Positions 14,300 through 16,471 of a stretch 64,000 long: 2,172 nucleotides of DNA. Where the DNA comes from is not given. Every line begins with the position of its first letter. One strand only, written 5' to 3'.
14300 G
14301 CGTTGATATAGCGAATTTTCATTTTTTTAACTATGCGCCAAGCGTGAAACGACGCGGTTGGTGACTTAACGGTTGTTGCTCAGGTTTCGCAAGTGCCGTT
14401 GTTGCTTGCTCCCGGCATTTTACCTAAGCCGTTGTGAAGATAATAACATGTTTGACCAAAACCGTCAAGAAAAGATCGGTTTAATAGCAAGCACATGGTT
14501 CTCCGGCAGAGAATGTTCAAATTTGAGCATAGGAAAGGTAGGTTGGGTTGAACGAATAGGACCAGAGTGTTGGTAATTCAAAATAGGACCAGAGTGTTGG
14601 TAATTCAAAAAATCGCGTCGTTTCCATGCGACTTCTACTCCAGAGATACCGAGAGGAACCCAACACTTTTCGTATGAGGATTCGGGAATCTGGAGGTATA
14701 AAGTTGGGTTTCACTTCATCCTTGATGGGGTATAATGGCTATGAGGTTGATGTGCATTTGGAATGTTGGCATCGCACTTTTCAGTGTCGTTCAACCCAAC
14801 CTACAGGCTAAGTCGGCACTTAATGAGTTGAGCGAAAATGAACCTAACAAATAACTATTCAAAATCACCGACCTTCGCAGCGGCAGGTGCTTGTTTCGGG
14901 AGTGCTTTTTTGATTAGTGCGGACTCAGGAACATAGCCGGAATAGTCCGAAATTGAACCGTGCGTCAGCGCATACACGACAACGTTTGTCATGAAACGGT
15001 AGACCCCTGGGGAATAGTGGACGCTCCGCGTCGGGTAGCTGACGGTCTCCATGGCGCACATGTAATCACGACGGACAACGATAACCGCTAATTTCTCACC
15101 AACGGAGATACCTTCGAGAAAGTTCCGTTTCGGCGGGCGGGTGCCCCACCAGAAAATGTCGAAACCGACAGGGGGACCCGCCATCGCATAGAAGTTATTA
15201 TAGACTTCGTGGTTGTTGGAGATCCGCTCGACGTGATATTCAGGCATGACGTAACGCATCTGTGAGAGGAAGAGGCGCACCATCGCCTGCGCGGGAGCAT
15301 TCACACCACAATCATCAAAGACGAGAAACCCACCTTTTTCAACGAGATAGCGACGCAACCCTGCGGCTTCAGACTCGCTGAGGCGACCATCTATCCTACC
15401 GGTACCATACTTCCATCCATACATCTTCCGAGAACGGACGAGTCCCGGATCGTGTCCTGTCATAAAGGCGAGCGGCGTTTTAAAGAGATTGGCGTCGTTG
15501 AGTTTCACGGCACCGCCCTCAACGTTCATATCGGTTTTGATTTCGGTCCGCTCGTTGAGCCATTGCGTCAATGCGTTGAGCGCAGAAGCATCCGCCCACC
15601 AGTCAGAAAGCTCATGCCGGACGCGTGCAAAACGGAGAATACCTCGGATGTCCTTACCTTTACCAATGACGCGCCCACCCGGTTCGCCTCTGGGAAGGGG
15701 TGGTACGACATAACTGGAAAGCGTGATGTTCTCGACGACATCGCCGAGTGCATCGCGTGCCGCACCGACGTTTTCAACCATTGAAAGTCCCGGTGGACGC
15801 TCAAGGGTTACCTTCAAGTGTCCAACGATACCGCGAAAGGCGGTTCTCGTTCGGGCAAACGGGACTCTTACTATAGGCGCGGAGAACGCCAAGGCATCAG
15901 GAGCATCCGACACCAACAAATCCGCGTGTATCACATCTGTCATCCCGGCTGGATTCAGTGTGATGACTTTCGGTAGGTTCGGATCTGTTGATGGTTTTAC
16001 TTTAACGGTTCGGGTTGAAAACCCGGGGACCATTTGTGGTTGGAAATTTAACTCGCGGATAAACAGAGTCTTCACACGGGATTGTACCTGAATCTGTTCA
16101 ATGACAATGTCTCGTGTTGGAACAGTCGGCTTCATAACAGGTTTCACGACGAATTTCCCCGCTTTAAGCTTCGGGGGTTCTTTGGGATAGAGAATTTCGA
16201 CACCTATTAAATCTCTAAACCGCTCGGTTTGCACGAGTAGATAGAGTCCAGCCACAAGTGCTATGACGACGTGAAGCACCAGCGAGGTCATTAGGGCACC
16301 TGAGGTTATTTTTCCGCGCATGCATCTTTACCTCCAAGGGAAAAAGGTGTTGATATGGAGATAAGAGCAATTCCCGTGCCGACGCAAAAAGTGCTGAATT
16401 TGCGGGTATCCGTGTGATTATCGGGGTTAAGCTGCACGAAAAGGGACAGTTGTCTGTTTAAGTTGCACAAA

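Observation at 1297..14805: MITE-like repeat family with 18-bp terminal inverted repeats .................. and a conserved internal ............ motif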

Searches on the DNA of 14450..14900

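Call 56: search_rna_families(source=window, start=14450, end=14900, threshold=evalue, max_evalue=1)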
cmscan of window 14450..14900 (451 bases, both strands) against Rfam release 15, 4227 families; matches with E-value up to 1: 0.
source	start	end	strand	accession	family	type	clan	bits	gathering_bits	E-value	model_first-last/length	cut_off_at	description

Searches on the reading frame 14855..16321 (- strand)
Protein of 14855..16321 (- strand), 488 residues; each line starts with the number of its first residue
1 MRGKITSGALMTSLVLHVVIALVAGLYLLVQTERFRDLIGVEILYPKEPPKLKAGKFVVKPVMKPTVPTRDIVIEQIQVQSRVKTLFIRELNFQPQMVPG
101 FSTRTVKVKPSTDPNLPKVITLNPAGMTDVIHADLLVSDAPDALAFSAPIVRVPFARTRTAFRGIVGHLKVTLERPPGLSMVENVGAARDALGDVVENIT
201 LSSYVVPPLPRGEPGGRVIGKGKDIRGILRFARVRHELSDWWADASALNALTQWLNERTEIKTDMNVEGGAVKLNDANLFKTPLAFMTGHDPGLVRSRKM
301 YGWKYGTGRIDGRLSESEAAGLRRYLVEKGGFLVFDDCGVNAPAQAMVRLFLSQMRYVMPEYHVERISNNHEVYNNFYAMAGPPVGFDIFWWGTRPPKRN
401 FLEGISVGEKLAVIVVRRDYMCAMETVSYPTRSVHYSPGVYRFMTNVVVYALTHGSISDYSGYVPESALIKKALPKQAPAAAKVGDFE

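Call 46: search_protein_families(library=pfam, proteins=[window:14855-16321:-], max_evalue=0.00001)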
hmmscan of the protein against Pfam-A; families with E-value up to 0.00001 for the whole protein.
window:14855-16321:- (488 aa): 1 family
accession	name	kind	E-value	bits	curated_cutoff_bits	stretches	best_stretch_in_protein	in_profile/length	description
PF13709.12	DUF4159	-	5.7e-29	101.5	25.9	2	305-452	56-202/202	Domain of unknown function (DUF4159)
